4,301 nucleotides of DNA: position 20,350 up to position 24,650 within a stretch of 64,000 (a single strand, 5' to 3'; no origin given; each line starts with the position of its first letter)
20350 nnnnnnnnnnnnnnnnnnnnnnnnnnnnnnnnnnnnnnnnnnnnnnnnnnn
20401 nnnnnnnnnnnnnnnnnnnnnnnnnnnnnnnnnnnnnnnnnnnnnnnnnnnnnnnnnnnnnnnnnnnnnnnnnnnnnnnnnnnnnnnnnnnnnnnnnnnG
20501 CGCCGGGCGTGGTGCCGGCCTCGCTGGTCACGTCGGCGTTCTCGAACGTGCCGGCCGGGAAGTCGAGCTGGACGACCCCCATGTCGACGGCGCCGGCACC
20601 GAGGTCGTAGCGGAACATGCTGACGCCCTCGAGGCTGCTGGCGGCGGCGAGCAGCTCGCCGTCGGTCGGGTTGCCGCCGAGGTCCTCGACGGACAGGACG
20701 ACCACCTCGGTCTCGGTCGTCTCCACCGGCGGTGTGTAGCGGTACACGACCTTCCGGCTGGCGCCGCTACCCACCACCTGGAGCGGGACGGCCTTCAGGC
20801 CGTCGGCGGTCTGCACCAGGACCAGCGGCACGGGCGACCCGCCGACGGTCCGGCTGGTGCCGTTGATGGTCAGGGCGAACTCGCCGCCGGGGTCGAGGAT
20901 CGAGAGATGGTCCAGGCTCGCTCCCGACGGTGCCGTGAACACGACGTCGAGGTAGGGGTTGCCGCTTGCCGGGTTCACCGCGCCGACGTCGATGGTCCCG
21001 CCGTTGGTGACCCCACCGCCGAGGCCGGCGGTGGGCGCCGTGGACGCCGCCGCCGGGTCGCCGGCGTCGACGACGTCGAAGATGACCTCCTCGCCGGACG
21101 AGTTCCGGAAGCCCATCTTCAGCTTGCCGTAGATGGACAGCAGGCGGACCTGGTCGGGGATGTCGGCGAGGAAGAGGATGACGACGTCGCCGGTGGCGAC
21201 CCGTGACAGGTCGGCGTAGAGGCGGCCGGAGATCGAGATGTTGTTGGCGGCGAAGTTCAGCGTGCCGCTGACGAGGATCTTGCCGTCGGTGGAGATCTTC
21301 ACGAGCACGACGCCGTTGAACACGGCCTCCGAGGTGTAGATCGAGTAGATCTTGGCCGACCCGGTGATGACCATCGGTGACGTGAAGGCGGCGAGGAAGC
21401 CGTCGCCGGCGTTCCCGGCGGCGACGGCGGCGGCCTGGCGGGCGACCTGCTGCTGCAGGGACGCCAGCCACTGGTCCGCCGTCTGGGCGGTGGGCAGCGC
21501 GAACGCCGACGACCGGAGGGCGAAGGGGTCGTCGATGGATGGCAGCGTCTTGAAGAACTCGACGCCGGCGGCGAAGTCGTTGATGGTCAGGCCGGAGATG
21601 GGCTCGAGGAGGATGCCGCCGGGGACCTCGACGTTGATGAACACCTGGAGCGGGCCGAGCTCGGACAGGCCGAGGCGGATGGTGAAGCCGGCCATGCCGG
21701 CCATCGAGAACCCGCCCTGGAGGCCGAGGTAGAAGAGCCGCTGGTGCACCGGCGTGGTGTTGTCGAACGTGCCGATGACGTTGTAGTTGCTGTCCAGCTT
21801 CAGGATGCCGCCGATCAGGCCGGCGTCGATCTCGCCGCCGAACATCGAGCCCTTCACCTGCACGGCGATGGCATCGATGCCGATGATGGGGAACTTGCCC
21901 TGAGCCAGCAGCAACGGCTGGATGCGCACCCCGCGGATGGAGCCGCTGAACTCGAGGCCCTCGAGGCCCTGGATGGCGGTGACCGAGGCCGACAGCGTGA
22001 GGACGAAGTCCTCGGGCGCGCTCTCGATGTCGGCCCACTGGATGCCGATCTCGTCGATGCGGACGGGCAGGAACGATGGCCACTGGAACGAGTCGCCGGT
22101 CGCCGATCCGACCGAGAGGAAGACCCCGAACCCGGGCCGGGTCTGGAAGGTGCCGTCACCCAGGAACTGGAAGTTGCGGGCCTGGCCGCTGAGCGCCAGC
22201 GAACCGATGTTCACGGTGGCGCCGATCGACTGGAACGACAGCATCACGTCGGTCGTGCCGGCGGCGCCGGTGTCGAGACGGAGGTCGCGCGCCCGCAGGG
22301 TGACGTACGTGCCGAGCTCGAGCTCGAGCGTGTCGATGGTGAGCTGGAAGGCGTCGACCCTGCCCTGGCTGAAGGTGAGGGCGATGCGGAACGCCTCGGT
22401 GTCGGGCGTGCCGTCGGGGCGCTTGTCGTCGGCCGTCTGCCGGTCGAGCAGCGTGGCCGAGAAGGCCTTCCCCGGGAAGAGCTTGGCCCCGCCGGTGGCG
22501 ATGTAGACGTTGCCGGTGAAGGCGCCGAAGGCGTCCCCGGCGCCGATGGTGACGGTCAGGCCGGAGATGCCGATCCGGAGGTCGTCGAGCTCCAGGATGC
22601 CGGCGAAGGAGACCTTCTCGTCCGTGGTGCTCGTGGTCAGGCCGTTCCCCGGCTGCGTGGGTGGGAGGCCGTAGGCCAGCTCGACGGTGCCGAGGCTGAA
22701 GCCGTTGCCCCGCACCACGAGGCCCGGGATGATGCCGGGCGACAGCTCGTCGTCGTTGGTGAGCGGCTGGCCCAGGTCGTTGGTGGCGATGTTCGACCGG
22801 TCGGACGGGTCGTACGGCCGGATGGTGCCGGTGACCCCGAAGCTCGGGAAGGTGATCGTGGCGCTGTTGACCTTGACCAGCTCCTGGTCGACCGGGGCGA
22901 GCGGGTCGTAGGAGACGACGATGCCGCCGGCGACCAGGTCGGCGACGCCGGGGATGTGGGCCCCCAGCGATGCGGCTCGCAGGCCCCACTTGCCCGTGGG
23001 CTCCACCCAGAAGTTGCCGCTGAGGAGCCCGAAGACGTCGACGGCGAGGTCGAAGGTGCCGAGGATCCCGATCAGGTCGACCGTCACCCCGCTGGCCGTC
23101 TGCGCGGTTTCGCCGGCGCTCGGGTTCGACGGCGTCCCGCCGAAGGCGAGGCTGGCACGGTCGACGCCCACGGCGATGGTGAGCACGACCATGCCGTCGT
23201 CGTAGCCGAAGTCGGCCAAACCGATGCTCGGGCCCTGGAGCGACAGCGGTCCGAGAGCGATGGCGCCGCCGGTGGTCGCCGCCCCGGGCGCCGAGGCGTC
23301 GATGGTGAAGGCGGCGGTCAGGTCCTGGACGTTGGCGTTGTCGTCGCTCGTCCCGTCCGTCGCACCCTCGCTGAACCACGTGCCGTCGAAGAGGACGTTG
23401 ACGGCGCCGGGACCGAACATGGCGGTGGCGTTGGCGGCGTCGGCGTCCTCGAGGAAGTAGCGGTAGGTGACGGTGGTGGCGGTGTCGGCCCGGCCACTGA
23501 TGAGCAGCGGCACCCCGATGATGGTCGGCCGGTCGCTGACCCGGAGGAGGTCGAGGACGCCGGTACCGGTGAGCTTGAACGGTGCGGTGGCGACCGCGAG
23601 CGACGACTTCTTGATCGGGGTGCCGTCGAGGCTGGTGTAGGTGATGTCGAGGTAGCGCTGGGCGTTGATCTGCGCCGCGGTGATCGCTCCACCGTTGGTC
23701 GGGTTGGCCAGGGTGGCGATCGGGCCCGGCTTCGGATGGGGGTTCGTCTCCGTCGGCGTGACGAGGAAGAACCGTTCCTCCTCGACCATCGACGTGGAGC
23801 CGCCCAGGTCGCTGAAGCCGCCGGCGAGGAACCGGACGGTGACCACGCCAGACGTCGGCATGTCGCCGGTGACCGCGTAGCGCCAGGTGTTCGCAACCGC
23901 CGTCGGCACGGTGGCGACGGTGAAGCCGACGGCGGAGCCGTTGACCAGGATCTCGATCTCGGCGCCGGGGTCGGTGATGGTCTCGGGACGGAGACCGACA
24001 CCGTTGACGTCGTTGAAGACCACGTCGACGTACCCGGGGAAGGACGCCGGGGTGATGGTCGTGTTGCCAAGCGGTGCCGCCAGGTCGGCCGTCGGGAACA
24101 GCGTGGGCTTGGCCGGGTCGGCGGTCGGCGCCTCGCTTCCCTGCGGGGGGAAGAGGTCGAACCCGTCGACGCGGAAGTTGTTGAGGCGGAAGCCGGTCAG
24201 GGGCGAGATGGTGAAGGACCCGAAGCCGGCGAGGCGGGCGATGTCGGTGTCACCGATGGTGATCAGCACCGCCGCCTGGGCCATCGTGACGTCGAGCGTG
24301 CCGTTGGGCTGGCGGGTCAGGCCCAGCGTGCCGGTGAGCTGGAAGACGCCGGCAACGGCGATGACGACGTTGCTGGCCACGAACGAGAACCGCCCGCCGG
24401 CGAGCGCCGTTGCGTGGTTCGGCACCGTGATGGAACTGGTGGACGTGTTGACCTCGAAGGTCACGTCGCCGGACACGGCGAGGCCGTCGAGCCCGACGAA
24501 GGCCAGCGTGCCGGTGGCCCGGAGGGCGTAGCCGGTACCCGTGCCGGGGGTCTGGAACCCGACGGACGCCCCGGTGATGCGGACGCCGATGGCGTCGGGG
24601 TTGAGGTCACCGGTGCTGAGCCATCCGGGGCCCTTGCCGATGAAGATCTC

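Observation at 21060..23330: Central ~760-aa unique domain with the highest sequence complexity in the gene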

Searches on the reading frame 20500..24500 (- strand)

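Call 5: search_protein_families(library=pfam, proteins=[window:20500-24500:-], max_evalue=1)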
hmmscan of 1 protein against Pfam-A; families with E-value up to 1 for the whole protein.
window:20500-24500:- (1333 aa): 0 families

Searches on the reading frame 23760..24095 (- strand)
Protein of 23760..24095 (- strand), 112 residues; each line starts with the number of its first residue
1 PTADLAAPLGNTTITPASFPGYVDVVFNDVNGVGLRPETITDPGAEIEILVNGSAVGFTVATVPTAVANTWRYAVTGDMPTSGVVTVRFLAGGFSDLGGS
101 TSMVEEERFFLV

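Call 89: search_solved_structures(query=A6, max_evalue=10)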
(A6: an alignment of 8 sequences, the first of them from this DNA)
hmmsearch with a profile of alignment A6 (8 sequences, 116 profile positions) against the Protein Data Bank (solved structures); distinct sequences matched with E-value up to 10: 2.
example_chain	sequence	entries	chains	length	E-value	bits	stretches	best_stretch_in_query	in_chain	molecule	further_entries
3zqw_A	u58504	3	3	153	0.048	16.8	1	14-46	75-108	CELLULOSOMAL SCAFFOLDIN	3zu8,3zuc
9h8u_A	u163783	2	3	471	0.061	16.4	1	48-102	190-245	FAD-linked oxidoreductase sorD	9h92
